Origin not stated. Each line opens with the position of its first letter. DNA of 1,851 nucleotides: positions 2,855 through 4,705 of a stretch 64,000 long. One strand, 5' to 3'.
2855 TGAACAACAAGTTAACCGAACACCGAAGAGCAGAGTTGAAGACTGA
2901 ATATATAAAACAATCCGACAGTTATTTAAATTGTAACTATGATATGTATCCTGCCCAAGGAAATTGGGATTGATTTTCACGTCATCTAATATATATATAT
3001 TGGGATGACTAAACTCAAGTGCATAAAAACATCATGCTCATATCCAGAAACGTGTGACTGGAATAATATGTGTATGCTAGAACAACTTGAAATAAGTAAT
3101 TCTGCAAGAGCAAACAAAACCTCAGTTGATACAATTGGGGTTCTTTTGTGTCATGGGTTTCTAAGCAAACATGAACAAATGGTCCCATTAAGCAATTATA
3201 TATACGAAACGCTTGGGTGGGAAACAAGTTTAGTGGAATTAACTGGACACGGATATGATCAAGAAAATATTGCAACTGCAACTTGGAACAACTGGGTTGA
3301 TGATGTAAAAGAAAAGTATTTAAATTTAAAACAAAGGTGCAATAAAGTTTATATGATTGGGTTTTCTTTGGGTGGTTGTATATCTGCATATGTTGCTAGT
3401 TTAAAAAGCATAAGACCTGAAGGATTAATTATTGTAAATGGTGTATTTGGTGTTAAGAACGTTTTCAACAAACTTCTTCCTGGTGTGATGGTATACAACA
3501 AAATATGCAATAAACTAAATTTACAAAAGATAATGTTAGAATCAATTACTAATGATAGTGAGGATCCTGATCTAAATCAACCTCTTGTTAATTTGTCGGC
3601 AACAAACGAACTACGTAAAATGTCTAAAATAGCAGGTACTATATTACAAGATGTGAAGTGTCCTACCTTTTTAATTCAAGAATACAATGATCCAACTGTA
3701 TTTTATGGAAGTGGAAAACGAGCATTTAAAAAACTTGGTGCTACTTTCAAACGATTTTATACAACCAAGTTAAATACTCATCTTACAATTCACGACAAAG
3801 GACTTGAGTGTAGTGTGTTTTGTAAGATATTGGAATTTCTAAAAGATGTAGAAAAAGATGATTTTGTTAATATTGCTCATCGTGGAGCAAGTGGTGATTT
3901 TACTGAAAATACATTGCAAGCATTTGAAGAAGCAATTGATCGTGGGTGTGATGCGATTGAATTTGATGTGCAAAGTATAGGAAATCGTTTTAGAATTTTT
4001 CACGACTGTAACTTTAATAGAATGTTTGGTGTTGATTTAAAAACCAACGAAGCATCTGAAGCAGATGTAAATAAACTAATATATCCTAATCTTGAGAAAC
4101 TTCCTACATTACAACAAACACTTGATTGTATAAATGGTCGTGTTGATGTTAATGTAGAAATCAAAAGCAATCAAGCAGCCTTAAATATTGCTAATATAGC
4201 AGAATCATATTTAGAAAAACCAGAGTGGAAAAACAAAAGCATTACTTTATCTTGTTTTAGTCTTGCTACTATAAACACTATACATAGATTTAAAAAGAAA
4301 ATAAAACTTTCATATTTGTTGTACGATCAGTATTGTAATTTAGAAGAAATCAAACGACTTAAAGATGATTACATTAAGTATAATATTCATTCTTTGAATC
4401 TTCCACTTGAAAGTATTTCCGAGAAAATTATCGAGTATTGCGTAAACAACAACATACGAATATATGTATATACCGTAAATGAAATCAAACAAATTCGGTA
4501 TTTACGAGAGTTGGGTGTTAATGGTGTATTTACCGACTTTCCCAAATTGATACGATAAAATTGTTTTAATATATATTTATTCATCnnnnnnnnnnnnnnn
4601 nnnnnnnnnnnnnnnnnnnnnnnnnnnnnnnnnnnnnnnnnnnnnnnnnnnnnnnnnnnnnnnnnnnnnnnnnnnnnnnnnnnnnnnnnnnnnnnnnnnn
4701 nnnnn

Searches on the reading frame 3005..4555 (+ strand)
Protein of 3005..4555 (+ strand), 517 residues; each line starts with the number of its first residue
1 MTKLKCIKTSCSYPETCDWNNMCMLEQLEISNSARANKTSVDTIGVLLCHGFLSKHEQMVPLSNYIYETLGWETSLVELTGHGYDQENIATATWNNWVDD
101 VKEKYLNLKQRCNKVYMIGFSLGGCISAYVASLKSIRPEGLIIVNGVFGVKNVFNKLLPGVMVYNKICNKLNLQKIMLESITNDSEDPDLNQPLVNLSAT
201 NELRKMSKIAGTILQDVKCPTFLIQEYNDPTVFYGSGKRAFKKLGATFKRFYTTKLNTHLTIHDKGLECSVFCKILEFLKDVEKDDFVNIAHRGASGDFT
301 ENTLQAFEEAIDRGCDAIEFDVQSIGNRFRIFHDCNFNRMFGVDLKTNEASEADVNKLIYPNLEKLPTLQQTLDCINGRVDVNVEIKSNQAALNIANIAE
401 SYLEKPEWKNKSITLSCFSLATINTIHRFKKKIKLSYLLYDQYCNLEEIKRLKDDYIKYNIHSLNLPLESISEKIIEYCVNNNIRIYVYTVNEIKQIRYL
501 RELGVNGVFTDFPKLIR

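Call 17: search_protein_families(library=phrogs, proteins=[window:3005-4555:+], max_evalue=0.00001)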
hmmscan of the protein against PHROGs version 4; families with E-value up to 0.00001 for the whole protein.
window:3005-4555:+ (517 aa): 1 family
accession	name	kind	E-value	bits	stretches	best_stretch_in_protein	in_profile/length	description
phrog_16641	-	tail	2.8e-29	102.4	1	287-511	852-1083/1296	tail fiber protein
